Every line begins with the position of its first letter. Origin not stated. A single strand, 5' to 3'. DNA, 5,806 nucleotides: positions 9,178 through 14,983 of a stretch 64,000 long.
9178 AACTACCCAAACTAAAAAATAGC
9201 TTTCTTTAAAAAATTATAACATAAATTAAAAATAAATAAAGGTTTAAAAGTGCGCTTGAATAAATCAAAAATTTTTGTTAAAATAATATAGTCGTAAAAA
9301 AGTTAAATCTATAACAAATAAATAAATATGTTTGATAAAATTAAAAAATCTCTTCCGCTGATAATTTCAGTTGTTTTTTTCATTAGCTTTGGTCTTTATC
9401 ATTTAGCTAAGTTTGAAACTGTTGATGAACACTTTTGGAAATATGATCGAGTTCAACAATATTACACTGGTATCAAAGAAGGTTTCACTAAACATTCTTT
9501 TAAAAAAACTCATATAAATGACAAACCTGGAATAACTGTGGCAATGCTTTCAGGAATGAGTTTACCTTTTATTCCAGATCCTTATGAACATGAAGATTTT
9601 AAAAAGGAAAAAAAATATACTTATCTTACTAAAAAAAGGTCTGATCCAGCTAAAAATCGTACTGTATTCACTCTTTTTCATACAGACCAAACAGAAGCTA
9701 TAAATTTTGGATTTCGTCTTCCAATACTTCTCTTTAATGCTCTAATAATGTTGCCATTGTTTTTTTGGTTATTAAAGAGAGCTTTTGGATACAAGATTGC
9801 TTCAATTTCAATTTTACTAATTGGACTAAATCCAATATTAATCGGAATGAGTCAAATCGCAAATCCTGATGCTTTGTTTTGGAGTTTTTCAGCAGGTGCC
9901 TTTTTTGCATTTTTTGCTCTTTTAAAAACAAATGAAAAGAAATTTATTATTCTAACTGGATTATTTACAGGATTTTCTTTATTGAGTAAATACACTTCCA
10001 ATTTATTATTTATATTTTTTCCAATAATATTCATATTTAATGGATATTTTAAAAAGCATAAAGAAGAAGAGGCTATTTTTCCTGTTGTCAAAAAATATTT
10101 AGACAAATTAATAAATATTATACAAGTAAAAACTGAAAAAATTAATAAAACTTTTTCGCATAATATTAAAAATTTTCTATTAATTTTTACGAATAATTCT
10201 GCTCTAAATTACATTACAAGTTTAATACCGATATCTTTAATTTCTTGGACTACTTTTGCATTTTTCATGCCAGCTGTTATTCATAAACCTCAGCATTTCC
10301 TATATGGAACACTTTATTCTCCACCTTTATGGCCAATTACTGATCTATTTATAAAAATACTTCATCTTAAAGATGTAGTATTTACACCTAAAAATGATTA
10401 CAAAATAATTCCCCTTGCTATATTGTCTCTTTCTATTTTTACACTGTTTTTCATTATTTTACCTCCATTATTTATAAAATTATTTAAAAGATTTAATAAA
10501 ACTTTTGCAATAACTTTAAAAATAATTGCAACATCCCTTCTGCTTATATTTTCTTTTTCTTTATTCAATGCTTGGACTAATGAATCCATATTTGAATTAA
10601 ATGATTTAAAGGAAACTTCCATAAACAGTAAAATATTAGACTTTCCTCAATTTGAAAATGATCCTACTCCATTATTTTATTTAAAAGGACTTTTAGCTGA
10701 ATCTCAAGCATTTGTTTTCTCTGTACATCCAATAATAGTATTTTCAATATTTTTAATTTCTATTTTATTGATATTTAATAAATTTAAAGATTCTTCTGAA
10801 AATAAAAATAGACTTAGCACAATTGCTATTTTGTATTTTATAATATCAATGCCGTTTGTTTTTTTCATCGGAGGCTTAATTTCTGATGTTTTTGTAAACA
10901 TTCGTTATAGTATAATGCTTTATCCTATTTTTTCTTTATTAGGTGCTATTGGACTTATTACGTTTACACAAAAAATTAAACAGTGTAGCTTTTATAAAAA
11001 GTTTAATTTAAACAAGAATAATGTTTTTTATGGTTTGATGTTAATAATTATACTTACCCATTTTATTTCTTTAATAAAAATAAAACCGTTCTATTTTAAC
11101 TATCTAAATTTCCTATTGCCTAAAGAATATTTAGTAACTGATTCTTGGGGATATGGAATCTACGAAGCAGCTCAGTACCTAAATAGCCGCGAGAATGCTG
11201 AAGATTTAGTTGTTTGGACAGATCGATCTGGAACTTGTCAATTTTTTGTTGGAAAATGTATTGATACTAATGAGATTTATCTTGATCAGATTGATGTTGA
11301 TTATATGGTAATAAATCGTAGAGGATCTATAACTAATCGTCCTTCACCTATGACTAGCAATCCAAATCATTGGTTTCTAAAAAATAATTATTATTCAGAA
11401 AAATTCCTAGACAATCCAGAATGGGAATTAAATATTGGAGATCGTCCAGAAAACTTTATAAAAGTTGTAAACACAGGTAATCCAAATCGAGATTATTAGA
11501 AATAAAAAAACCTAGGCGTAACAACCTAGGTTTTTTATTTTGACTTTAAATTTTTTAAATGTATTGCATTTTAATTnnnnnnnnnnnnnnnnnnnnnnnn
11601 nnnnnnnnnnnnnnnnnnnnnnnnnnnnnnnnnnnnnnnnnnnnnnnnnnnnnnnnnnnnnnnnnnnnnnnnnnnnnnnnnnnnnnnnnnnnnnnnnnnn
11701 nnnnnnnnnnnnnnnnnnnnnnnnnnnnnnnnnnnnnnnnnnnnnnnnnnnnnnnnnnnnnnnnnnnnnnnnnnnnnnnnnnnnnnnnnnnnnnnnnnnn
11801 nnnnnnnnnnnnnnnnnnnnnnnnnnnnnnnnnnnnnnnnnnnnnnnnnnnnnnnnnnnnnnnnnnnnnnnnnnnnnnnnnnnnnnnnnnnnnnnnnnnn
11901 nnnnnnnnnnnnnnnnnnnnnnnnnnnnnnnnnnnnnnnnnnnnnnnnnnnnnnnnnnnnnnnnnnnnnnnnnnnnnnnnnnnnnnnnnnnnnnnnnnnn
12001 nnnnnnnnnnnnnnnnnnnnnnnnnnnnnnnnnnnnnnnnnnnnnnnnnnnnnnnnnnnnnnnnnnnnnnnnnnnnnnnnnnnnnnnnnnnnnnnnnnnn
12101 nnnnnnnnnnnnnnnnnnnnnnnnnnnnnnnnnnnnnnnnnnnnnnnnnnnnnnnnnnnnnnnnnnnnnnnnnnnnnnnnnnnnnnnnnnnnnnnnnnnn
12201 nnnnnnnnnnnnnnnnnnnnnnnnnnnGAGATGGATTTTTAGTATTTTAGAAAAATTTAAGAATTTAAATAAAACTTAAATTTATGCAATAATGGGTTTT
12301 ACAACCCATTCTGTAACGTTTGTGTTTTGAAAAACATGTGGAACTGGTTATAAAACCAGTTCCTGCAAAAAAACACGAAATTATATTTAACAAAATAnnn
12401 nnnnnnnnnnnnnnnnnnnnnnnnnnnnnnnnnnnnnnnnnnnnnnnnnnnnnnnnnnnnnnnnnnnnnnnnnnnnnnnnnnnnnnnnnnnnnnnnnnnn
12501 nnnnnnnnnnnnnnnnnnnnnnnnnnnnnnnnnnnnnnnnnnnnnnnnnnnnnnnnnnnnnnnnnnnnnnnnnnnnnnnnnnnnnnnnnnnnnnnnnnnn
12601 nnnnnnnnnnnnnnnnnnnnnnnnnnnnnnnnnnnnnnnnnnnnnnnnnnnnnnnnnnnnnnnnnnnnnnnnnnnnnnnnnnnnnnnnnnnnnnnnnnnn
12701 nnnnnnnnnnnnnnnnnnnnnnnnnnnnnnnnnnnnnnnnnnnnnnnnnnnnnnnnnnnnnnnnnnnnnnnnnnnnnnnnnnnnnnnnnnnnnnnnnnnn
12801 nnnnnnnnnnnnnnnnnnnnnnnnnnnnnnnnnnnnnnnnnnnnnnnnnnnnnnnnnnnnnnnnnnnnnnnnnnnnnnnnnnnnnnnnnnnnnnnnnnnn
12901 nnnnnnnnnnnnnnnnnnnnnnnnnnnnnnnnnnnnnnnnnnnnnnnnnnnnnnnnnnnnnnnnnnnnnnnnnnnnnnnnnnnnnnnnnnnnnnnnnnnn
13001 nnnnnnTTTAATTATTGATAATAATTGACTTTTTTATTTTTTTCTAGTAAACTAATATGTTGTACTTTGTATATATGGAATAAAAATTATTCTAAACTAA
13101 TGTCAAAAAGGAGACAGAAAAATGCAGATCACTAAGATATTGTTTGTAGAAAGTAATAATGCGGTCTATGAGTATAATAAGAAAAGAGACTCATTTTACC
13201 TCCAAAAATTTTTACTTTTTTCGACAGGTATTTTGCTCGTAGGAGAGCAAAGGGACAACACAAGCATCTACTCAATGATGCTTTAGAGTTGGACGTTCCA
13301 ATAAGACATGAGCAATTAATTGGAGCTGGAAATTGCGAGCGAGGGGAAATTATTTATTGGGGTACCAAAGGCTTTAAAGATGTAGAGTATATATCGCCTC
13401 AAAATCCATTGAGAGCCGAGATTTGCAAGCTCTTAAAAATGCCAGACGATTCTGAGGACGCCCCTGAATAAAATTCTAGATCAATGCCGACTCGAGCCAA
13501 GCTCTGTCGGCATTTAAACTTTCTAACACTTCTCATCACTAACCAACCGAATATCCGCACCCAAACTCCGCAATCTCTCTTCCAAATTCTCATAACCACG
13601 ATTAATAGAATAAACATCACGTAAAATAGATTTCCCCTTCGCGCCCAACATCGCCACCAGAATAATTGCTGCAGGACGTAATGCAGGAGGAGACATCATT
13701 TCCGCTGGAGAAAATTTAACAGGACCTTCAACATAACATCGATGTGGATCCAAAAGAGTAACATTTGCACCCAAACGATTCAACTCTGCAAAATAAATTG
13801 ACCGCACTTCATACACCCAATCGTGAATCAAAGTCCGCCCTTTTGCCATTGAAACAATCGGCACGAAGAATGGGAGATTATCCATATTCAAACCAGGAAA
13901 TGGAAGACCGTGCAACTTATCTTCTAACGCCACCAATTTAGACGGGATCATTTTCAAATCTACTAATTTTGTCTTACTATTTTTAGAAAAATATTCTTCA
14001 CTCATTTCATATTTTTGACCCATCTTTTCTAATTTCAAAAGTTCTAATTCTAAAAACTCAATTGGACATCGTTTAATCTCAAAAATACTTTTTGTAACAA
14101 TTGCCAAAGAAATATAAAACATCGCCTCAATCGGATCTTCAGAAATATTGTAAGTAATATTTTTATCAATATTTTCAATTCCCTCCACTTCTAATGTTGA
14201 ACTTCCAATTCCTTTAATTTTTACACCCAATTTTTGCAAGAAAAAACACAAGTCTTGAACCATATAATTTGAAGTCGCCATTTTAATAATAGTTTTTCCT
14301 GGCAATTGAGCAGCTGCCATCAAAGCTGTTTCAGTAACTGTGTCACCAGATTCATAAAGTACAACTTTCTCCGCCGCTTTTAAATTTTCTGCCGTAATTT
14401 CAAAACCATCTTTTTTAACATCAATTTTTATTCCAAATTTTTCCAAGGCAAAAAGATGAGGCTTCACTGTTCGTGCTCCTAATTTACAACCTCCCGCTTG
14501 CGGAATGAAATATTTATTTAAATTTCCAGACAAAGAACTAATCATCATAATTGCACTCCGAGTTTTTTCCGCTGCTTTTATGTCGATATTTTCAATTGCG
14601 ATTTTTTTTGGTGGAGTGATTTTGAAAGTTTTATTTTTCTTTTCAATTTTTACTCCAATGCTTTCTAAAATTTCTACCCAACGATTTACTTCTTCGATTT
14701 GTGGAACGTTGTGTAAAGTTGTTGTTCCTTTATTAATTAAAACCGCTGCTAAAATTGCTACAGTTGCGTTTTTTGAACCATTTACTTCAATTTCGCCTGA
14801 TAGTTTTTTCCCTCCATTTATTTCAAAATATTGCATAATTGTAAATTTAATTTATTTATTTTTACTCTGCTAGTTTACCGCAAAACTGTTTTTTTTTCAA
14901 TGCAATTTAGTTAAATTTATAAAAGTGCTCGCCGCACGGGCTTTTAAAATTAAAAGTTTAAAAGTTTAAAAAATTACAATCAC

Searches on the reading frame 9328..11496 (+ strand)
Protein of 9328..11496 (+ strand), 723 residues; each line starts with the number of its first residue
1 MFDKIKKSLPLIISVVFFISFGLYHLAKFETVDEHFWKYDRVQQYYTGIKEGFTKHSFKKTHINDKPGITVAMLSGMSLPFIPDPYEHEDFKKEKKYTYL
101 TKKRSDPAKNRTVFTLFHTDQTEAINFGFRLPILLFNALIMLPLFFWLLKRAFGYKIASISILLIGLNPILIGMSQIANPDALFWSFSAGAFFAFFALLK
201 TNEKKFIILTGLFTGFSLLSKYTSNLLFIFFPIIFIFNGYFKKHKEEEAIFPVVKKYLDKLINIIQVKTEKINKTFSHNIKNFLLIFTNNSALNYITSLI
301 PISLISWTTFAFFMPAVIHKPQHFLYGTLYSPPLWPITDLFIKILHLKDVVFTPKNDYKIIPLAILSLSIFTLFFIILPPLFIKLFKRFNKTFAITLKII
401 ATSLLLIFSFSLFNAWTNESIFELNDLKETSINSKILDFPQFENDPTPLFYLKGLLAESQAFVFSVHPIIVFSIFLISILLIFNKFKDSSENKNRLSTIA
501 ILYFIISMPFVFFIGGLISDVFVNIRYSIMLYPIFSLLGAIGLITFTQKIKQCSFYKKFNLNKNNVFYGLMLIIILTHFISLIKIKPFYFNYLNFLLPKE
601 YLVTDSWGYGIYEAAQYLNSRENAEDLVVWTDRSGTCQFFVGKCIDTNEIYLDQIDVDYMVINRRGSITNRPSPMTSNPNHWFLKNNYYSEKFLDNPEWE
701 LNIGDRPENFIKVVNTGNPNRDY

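Call 51: search_protein_families(library=pfam, proteins=[window:9328-11496:+], max_evalue=0.00001)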
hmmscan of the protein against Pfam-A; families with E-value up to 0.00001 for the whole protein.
window:9328-11496:+ (723 aa): 1 family
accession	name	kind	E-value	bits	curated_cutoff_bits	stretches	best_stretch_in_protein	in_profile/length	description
PF13231.12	PMT_2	-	3e-10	41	26.1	1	127-239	22-133/160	Dolichyl-phosphate-mannose-protein mannosyltransferase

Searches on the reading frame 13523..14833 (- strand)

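Call 51: search_protein_families(library=pfam, proteins=[window:13523-14833:-], max_evalue=0.00001)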
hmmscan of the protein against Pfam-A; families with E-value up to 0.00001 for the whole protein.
window:13523-14833:- (436 aa): 1 family
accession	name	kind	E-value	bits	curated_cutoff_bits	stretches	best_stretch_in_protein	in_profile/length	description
PF00275.25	EPSP_synthase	-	3.7e-48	164.7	22.8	1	6-421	2-417/417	EPSP synthase (3-phosphoshikimate 1-carboxyvinyltransferase)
